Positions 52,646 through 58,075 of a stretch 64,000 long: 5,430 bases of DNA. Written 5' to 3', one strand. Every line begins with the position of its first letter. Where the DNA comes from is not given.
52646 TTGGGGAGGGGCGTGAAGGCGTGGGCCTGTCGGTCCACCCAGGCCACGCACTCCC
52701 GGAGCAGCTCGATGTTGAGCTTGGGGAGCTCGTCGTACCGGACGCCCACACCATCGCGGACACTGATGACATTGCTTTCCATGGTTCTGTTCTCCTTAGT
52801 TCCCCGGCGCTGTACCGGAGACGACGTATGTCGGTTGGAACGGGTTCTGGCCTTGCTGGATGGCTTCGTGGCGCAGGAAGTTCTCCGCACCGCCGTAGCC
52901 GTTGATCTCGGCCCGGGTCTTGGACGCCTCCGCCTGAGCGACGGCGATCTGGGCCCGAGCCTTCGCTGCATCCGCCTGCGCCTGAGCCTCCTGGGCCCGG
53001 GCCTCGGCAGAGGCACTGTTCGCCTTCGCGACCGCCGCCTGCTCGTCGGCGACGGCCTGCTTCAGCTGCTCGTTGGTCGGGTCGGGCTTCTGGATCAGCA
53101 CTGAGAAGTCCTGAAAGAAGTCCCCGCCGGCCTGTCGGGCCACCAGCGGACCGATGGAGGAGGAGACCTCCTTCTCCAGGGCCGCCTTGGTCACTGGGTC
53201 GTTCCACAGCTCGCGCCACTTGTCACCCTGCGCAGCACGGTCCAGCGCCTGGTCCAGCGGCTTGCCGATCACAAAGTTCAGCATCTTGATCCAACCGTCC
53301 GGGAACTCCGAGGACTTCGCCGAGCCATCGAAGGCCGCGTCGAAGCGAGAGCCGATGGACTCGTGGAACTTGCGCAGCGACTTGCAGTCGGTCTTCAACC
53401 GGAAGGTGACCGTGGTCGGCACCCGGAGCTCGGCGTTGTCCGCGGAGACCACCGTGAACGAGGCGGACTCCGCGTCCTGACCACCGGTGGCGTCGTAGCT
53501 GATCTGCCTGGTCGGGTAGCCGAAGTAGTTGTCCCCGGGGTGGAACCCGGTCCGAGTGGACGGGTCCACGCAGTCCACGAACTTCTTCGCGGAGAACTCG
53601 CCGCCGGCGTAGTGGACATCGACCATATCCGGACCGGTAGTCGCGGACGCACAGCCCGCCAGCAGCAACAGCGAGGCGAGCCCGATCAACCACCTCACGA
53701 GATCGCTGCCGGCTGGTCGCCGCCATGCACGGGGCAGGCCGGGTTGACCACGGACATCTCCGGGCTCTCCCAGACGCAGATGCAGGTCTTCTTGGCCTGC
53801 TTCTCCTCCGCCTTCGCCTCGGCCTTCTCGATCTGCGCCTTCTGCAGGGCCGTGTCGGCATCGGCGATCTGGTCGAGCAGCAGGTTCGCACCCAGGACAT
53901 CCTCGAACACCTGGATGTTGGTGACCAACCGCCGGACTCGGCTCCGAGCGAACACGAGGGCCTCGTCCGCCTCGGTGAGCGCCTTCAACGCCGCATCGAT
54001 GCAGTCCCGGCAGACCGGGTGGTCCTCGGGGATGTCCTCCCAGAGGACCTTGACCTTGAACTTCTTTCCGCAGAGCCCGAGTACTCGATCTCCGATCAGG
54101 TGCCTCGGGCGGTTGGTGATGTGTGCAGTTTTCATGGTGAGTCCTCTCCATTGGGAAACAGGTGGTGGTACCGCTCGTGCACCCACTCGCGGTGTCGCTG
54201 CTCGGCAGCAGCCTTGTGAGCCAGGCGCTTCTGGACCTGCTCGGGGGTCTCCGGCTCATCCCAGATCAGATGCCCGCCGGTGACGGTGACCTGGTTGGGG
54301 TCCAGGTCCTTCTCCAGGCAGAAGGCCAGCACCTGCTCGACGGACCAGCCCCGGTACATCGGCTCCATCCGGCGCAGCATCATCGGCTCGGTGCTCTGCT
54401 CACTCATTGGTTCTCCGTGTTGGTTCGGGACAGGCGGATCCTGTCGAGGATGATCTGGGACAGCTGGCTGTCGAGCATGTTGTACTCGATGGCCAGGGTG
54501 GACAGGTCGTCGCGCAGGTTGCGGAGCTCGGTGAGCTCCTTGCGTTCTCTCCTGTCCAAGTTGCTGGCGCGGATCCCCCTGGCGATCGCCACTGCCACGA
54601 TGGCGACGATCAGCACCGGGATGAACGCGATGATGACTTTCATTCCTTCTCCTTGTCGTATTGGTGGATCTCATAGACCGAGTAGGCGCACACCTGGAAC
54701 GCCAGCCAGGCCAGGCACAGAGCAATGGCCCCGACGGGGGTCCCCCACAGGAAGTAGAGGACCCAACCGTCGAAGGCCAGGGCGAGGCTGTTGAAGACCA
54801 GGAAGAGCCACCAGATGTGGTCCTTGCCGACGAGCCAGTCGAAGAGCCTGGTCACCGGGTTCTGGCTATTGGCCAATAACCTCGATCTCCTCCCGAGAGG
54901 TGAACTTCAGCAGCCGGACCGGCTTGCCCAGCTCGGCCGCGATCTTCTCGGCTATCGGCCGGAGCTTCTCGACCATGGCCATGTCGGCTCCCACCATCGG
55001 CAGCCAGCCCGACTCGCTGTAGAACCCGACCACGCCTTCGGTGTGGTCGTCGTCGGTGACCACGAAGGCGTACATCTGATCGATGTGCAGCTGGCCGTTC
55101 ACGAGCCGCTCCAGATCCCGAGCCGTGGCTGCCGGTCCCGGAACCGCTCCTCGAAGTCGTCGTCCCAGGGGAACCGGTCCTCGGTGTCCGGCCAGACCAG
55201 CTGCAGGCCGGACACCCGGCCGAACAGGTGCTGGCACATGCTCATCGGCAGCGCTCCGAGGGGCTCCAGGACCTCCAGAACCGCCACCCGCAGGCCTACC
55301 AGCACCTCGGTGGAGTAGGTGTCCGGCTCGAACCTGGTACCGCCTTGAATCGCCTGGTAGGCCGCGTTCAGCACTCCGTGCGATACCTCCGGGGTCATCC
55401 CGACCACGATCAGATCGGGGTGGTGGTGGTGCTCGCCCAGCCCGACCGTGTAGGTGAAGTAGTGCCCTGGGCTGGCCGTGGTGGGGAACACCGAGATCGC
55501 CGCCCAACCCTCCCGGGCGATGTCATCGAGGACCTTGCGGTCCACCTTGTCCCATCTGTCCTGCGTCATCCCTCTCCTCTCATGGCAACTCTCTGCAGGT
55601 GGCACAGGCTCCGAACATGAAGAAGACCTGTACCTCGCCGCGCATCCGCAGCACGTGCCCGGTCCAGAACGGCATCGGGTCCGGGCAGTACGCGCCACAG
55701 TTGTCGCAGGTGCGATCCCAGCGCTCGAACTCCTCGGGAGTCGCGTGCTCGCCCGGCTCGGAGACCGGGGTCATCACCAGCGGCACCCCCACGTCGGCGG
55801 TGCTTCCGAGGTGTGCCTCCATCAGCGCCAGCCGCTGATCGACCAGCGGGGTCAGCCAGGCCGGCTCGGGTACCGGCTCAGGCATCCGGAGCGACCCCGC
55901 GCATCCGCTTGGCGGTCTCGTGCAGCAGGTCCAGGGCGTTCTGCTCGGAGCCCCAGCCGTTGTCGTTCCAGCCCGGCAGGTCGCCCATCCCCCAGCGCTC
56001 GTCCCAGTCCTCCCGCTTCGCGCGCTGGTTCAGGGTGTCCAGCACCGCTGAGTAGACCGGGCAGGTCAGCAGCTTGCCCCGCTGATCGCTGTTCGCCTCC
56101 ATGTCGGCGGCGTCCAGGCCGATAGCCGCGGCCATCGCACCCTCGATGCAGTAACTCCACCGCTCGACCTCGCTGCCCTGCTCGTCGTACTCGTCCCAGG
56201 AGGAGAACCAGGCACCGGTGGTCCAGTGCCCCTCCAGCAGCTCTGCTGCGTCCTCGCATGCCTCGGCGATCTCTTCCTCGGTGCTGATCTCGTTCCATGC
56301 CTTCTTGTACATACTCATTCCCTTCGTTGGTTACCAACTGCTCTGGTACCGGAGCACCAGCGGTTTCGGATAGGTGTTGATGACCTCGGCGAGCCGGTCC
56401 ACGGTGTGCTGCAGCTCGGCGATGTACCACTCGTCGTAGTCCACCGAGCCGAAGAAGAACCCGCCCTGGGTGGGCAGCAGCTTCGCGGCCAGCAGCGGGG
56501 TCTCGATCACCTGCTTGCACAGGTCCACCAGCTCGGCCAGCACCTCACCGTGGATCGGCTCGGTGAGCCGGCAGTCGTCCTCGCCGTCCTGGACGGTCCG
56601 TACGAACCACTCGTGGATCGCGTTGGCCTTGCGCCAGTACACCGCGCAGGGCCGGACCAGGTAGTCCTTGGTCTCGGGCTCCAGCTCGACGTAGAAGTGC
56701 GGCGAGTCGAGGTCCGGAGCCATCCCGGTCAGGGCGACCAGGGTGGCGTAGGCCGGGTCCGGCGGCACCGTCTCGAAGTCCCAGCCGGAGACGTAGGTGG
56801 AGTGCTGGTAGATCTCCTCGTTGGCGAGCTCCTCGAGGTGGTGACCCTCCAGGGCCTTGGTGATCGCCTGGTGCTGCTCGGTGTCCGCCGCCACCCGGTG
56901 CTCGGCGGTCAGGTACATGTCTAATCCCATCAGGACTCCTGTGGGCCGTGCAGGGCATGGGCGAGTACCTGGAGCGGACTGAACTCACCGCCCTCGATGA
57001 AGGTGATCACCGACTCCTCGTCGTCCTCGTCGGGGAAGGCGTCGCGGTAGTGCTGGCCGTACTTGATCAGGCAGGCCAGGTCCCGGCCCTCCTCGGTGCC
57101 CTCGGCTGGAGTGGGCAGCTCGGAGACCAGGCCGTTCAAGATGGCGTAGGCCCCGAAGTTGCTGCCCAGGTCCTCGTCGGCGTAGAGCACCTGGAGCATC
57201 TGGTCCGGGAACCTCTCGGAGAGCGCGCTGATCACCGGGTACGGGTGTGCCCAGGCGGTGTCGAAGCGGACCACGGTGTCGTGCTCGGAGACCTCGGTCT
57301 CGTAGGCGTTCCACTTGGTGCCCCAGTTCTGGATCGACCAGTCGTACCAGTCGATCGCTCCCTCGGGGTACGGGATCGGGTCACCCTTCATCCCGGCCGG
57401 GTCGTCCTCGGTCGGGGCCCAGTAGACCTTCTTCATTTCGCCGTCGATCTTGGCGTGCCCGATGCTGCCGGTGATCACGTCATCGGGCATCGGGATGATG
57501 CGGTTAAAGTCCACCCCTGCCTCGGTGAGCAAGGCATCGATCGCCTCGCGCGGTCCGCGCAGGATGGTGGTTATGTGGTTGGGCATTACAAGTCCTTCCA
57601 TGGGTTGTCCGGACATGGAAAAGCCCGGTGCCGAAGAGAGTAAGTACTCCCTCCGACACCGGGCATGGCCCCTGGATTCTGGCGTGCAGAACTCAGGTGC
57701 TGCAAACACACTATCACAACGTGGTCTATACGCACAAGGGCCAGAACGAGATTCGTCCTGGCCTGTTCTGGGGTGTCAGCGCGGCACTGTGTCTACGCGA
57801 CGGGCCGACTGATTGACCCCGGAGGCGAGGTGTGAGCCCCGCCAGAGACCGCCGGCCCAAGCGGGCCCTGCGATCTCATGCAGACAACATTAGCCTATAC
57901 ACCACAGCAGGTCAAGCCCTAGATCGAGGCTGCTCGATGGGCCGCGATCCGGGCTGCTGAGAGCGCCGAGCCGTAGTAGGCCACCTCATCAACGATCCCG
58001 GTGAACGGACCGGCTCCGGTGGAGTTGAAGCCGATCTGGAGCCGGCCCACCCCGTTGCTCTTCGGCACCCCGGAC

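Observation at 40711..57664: Recurrent cassette of a GC hairpin followed by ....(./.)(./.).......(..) at three points of the leftward operon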

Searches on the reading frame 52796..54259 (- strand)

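Call 15: search_protein_families(library=phrogs, proteins=[window:52796-54259:-], max_evalue=0.001)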
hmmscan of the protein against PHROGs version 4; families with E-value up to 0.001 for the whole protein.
window:52796-54259:- (487 aa): 1 family
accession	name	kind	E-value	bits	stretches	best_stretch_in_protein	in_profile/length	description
phrog_200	-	other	8.4e-28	98.5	1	191-486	88-353/379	lipoprotein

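Call 18: search_protein_families(library=pfam, proteins=[window:52796-54259:-], max_evalue=0.01)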
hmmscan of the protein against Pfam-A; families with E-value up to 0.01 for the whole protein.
window:52796-54259:- (487 aa): 1 family
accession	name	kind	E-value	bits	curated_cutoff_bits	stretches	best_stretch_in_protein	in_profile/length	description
PF01145.31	Band_7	-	1.1e-06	29.3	23.6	1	240-429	29-176/176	SPFH domain / Band 7 family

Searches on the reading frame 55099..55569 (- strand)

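Call 59: search_protein_families(library=phrogs, proteins=[window:55099-55569:-], max_evalue=0.001)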
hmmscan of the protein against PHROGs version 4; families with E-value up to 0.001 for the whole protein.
window:55099-55569:- (156 aa): 1 family
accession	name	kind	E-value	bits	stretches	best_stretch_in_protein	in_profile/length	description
phrog_17488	-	unknown function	2.6e-12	48.2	1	6-145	8-154/162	-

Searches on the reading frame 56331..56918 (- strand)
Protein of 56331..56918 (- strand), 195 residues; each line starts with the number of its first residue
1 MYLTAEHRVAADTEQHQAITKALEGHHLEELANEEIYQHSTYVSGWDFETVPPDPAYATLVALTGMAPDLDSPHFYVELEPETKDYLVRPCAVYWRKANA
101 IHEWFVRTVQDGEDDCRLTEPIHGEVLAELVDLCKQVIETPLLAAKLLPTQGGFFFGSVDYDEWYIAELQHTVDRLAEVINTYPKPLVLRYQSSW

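Call 48: find_related_loci(query=window:56331-56918:-, collection=viral_contigs, flank=10000)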
Query window:56331-56918:- (195 aa) in viral_contigs; peptide patterns used: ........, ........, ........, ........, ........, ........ (x = any residue, [..] = any of these).
7 stretches matched a pattern; 6 encode a relative of the query (tblastn E <= 1e-3); 6 distinct loci.
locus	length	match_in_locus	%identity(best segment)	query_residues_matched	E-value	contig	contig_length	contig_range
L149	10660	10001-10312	54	93-195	1e-35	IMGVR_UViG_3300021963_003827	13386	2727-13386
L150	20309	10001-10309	50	93-195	1e-31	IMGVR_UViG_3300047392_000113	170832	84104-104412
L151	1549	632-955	50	88-195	1e-31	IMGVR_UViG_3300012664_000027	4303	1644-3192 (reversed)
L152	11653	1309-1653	47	88-195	6e-25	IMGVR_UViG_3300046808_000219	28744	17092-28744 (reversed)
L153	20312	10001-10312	54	93-195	1e-35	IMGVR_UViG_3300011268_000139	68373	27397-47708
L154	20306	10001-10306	41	94-195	1e-21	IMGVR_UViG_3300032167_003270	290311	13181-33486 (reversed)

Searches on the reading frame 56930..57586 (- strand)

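Call 15: search_protein_families(library=phrogs, proteins=[window:56930-57586:-], max_evalue=0.001)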
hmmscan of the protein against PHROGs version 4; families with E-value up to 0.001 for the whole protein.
window:56930-57586:- (218 aa): 3 families
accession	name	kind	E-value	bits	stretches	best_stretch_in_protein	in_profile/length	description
phrog_12644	-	unknown function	1.8e-32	114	1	76-153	112-189/236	-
phrog_20518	-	unknown function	8.8e-15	56.1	1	79-137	106-168/177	-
phrog_37043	-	unknown function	0.00057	20.1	1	77-147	191-263/308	-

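Call 18: search_protein_families(library=pfam, proteins=[window:56930-57586:-], max_evalue=0.01)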
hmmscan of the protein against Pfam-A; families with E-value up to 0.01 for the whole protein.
window:56930-57586:- (218 aa): 1 family
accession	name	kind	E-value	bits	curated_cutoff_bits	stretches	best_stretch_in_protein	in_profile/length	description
PF18406.6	DUF1281_C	-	5.1e-10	39.6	22.8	1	91-168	1-78/88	Ferredoxin-like domain in Api92-like protein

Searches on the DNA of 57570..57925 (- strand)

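Call 55: search_dna_similar(query=window:57570-57925:-, collection=phages, mode=distant, max_evalue=1, max_rows=15)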
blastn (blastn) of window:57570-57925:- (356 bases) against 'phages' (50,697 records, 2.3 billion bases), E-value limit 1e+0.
No match.
